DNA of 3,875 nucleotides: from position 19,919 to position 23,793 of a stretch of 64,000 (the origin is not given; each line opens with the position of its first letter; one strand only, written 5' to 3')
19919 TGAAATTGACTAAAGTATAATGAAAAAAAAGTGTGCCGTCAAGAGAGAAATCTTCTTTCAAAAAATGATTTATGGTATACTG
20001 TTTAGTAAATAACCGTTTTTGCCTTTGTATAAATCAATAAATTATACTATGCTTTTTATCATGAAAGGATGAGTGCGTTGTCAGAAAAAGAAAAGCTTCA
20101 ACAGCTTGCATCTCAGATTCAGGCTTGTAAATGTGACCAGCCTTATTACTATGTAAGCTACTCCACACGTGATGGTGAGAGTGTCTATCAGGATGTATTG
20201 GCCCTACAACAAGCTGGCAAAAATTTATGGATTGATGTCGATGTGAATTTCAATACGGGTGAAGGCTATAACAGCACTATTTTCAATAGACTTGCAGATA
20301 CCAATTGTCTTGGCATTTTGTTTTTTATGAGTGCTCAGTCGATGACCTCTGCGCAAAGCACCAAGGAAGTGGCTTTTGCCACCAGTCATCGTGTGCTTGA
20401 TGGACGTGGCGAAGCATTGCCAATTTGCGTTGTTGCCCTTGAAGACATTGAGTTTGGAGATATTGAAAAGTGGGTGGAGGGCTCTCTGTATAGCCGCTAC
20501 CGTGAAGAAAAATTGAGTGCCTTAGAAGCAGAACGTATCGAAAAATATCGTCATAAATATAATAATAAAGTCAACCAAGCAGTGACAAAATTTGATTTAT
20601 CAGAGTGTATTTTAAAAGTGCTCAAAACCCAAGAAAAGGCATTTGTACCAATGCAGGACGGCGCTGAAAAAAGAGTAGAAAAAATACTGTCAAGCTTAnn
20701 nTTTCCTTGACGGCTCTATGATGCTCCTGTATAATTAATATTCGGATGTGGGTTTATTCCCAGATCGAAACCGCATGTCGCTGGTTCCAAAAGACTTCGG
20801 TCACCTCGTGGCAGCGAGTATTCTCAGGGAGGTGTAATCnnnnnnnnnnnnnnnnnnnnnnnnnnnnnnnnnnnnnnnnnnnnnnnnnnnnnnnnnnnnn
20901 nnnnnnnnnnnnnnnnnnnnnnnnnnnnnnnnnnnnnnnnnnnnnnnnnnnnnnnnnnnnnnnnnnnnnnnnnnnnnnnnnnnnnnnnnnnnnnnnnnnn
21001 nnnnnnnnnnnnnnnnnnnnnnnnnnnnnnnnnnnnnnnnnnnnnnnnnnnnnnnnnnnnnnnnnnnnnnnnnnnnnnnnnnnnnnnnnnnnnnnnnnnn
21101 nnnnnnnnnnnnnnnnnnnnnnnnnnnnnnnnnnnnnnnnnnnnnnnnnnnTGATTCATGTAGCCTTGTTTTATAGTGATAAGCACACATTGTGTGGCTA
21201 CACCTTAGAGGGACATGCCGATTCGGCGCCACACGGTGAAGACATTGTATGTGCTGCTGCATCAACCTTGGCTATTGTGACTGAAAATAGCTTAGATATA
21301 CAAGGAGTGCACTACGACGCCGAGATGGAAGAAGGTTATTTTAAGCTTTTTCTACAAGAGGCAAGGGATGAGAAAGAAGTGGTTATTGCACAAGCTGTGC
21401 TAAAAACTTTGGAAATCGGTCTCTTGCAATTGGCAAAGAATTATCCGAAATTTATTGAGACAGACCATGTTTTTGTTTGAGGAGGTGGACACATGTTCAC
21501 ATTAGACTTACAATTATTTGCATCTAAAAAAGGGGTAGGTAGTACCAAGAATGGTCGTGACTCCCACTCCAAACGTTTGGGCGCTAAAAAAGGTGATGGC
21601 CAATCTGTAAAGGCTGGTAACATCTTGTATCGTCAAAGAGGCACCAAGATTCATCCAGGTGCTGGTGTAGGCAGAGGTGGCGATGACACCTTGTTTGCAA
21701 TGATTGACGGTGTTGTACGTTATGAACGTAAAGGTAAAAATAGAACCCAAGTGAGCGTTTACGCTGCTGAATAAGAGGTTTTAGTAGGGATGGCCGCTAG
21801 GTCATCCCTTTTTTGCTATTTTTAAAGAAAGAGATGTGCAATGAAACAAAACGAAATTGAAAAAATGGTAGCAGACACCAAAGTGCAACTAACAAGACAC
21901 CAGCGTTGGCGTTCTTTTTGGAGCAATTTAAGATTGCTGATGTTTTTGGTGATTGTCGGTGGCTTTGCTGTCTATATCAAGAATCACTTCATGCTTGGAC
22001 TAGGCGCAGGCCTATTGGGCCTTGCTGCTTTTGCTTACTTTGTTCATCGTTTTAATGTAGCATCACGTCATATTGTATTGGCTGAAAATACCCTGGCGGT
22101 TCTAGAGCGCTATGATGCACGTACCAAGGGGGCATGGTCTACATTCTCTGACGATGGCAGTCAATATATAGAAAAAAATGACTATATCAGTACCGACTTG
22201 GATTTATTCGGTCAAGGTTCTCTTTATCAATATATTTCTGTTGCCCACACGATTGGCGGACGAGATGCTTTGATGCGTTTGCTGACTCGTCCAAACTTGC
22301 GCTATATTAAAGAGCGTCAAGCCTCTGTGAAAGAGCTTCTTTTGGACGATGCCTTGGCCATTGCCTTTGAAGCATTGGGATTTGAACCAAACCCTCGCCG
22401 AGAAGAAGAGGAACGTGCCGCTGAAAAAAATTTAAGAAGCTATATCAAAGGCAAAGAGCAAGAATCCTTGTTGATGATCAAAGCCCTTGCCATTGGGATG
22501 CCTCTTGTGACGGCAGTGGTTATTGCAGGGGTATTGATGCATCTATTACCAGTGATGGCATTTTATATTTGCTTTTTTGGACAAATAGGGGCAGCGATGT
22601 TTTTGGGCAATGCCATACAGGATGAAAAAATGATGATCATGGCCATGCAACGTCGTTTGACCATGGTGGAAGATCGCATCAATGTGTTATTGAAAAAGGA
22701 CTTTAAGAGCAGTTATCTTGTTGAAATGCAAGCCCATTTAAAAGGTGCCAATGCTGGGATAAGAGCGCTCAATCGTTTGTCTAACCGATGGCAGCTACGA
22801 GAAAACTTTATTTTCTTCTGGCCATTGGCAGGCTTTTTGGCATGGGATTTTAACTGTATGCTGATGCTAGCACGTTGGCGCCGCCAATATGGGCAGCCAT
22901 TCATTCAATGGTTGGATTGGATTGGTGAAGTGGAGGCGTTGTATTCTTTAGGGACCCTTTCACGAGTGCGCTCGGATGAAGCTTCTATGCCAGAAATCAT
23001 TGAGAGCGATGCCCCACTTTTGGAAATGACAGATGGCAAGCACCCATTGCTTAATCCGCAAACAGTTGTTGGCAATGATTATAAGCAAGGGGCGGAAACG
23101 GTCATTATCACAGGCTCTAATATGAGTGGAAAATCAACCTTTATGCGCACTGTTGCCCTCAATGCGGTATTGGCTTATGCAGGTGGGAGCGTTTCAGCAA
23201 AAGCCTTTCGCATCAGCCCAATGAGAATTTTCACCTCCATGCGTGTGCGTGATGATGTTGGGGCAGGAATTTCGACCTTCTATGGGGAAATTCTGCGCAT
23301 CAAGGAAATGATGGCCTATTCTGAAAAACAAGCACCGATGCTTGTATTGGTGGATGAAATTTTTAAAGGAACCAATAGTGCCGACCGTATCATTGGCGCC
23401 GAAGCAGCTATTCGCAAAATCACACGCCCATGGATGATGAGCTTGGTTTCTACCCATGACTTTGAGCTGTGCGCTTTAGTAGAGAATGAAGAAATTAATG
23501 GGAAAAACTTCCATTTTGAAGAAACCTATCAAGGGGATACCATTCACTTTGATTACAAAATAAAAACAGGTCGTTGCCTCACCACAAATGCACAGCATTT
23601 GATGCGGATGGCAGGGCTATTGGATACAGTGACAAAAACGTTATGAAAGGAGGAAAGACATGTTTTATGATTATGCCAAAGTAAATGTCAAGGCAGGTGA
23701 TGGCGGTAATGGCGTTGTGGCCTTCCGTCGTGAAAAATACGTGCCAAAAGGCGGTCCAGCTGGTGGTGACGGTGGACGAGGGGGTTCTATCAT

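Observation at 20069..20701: Solitary TIR-like domain protein wedged between the rib operon and the rplU-prp-rpmA block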

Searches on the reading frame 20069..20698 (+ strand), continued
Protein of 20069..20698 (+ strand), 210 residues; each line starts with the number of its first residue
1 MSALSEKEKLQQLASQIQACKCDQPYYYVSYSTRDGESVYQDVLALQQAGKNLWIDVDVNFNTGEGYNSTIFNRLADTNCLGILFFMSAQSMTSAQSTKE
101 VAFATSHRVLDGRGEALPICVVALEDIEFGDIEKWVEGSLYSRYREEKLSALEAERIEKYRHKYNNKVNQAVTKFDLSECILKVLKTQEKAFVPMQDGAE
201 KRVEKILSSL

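Call 70: search_protein_families(library=pfam, alignment_id=A1, max_evalue=0.001)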
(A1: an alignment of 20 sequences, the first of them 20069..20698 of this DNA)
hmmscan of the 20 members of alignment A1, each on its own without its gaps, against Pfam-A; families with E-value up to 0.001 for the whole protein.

A. member 1, window:20069-20698:+ (210 aa): 1 family
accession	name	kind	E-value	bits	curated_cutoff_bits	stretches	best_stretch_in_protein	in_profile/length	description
PF13676.11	TIR_2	-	3.8e-06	27.8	28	1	28-129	2-100/122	TIR domain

B. families by the number of members that match (of 20 scanned): 1 family
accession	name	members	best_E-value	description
PF13676.11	TIR_2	20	1.5e-10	TIR domain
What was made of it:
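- On TIR domain superfamily (Pfam TIR_2, PF13676): All 20 aligned orthologues match, best E=1.5e-10 (call 70).
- Checked: All 20 aligned family members match TIR_2, best E=1.5e-10 (call 70).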

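Call 73: find_related_loci(query=A1, collection=viral_contigs, flank=5000)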
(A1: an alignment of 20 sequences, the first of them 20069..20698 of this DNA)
Query A1 (210 aa) in viral_contigs; peptide patterns used: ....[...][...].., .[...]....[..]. (x = any residue, [..] = any of these).
29 stretches matched a pattern, but none encodes a relative of the query by tblastn (E <= 1e-3).

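Call 75: fold_search(model_id=the predicted structure, library=viral)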
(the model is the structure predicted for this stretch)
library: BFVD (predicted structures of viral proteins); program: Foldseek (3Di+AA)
matches with E <= 10: 540; with E <= 0.001: 1
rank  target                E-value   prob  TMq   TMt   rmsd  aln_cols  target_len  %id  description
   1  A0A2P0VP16            6.0e-04  1.00  0.51  0.13   5.6       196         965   17  TIR/WD40 domain-containing protein [Tetraselmis virus 1]
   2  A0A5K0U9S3            6.6e-03  0.82  0.35  0.32  14.1       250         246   10  GTP-binding nuclear protein Ran-1 [Yasminevirus sp. GU-2018]
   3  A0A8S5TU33            7.9e-03  0.99  0.47  0.30   8.3       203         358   12  Deoxyribosyltransferase [Siphoviridae sp. ctYcY12]
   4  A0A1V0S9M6            3.7e-02  0.89  0.30  0.14   8.9       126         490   13  AIR carboxylase [Catovirus CTV1]
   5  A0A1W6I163            4.1e-02  0.51  0.29  0.21  13.5       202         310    9  Putative glycosyl transferase [Sulfolobus polyhedral virus 1]
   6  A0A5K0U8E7            5.8e-02  0.18  0.24  0.18  14.3       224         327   11  AB hydrolase-1 domain-containing protein [Yasminevirus sp. GU-2018]
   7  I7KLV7                6.2e-02  0.33  0.29  0.14  12.1       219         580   11  Ribonucleoside-diphosphate reductase [Campylobacter phage CP21]
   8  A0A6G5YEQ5            6.2e-02  0.14  0.23  0.22  16.7       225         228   15  (no name in the UniProt tables at hand)
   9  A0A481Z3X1            6.6e-02  0.72  0.36  0.42   8.5       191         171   13  Nucleoside 2-deoxyribosyltransferase like protein [Pithovirus LCPAC104]
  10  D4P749                7.4e-02  0.89  0.30  0.47   4.7       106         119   13  (no name in the UniProt tables at hand)
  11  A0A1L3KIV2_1          7.4e-02  0.66  0.36  0.08  10.5       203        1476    8  (no name in the UniProt tables at hand)
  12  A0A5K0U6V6            9.4e-02  0.91  0.32  0.39   4.7       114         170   11  Nucleoside 2-deoxyribosyltransferase [Yasminevirus sp. GU-2018]
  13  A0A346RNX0            1.1e-01  0.11  0.20  0.15  13.4       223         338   12  Nrk1 [Cryptophlebia peltastica nucleopolyhedrovirus]
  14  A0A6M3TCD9            1.2e-01  0.72  0.32  0.24   5.6       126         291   13  (no name in the UniProt tables at hand)
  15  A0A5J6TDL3            1.3e-01  0.51  0.23  0.16   5.3        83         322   12  Uncharacterized protein [Mycobacterium phage MalagasyRose]
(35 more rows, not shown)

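Call 76: search_dna_similar(query=window:20069-20698:+, collection=plasmids, mode=protein, max_evalue=0.001, max_rows=10)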
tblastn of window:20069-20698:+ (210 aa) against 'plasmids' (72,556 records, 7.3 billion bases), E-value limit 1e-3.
No match.

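Call 77: search_dna_similar(query=window:20069-20698:+, collection=phages, mode=protein, max_evalue=0.001, max_rows=10)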
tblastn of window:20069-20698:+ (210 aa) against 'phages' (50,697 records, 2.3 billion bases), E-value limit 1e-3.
No match.
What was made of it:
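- On SpbK-like single-gene TIR abortive infection: Absent from the phage, plasmid and viral-contig collections (calls 73, 76, 77).
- No relatives in IMG/VR, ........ or PLSDB (calls 73, 76, 77). No copy occurs on phages, plasmids or viral contigs (calls 73, 76, 77).
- Tried and rejected: Mobile-element carriage: the family-profile scan of IMG/VR and tblastn against phages and plasmids found nothing (calls 73, 76, 77).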

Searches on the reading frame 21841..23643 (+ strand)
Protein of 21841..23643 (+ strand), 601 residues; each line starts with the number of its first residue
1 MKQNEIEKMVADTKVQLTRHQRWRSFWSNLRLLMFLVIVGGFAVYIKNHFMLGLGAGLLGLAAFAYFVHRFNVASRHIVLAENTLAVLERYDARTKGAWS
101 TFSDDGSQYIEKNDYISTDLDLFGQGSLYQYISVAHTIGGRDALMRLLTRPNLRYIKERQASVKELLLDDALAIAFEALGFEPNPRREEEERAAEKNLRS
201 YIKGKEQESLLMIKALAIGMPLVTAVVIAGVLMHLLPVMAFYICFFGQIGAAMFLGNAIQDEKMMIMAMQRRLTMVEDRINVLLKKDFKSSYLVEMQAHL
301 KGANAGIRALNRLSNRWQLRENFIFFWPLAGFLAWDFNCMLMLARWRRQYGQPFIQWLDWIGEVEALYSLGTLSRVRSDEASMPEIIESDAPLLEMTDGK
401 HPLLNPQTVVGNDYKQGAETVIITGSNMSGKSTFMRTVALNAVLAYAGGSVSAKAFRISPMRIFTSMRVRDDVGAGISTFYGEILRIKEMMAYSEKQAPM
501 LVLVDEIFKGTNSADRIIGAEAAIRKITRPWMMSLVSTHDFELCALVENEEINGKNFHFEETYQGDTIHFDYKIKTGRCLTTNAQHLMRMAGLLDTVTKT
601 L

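Call 39: find_related_loci(query=A3, collection=metagenome_contigs, flank=10000)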
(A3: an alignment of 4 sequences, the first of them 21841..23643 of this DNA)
Query A3 (601 aa) in metagenome_contigs; peptide patterns used: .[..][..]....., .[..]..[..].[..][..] (x = any residue, [..] = any of these).
168 stretches matched a pattern; 17 encode a relative of the query (tblastn E <= 1e-3); 17 distinct loci.
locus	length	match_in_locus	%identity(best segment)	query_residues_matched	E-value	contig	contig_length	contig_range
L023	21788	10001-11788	63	1-596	0e+0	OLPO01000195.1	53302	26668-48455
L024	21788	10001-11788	63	1-596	0e+0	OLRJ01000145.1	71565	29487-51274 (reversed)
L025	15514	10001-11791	63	1-598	0e+0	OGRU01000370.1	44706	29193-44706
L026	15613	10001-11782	63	1-595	0e+0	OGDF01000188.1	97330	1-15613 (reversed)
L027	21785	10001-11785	63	1-595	0e+0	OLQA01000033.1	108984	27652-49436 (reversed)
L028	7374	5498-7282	63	1-595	0e+0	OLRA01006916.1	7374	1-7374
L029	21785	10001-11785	63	1-595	0e+0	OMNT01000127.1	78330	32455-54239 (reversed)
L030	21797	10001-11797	62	1-599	0e+0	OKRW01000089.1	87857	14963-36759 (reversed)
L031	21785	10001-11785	62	1-595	0e+0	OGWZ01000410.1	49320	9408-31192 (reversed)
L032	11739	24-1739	64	26-598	0e+0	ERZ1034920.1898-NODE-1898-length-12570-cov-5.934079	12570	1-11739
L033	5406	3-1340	66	146-595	0e+0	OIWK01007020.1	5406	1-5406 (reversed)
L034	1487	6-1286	66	169-595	0e+0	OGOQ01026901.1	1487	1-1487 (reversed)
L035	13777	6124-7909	70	1-595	3e-169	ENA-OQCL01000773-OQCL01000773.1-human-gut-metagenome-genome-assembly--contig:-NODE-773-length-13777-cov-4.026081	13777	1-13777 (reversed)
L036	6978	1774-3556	76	1-595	0e+0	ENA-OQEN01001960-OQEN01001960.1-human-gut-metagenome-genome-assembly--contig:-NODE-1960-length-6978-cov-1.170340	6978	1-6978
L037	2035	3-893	73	296-595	1e-160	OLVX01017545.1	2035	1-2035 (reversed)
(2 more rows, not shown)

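Call 44: search_protein_families(library=pfam, proteins=[L027:1738-3537:+, L027:3730-4431:+, L027:3712-4578:-, L027:4415-7033:+, L027:7116-7622:+, L027:7044-7583:-, L027:7650-8741:+, L027:7629-8750:-], max_evalue=0.0001)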
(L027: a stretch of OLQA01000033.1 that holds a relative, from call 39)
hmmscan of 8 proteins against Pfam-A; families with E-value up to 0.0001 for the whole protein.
L027:1738-3537:+ (600 aa): 1 family
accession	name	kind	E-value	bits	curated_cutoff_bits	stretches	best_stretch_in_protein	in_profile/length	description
PF06207.16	DUF1002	-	8.1e-74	248.4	26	1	231-447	1-218/220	Protein of unknown function (DUF1002)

L027:3730-4431:+ (234 aa): 4 families
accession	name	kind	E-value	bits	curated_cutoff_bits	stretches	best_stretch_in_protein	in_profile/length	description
PF00005.33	ABC_tran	-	4.6e-36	124.9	25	1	24-167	1-136/137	ABC transporter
PF13304.12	AAA_21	-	1.2e-07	32.5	27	0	38-95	3-63/304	AAA domain, putative AbiEii toxin, Type IV TA system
PF02463.25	SMC_N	-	4.1e-06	26.8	40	0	138-214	135-213/220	RecF/RecN/SMC N terminal domain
PF03193.22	RsgA_GTPase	-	8.5e-05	22.9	30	0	21-65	94-137/174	RsgA GTPase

L027:3712-4578:- (288 aa): 0 families

L027:4415-7033:+ (873 aa): 2 families
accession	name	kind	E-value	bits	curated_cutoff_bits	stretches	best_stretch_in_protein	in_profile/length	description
PF02687.27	FtsX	-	2.6e-33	115.1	25.5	2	747-863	2-118/120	FtsX-like permease C-terminal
PF12704.14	MacB_PCD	-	5.3e-16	60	27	2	517-713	2-203/207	MacB-like periplasmic core domain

L027:7116-7622:+ (169 aa): 1 family
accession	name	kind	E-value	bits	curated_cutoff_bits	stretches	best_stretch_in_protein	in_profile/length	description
PF12641.12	Flavodoxin_3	-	9.3e-50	169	27.5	1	4-160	1-156/160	Flavodoxin domain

L027:7044-7583:- (179 aa): 0 families

L027:7650-8741:+ (364 aa): 1 family
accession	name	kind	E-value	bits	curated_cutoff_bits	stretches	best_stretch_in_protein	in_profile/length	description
PF01063.24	Aminotran_4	-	9.5e-33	114.4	28.5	1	80-318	2-223/223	Amino-transferase class IV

L027:7629-8750:- (373 aa): 0 families

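Call 69: search_protein_families(library=padloc, proteins=[window:21841-23643:+], max_evalue=0.00001)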
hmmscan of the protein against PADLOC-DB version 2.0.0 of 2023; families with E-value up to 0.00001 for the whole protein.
window:21841-23643:+ (601 aa): 0 families
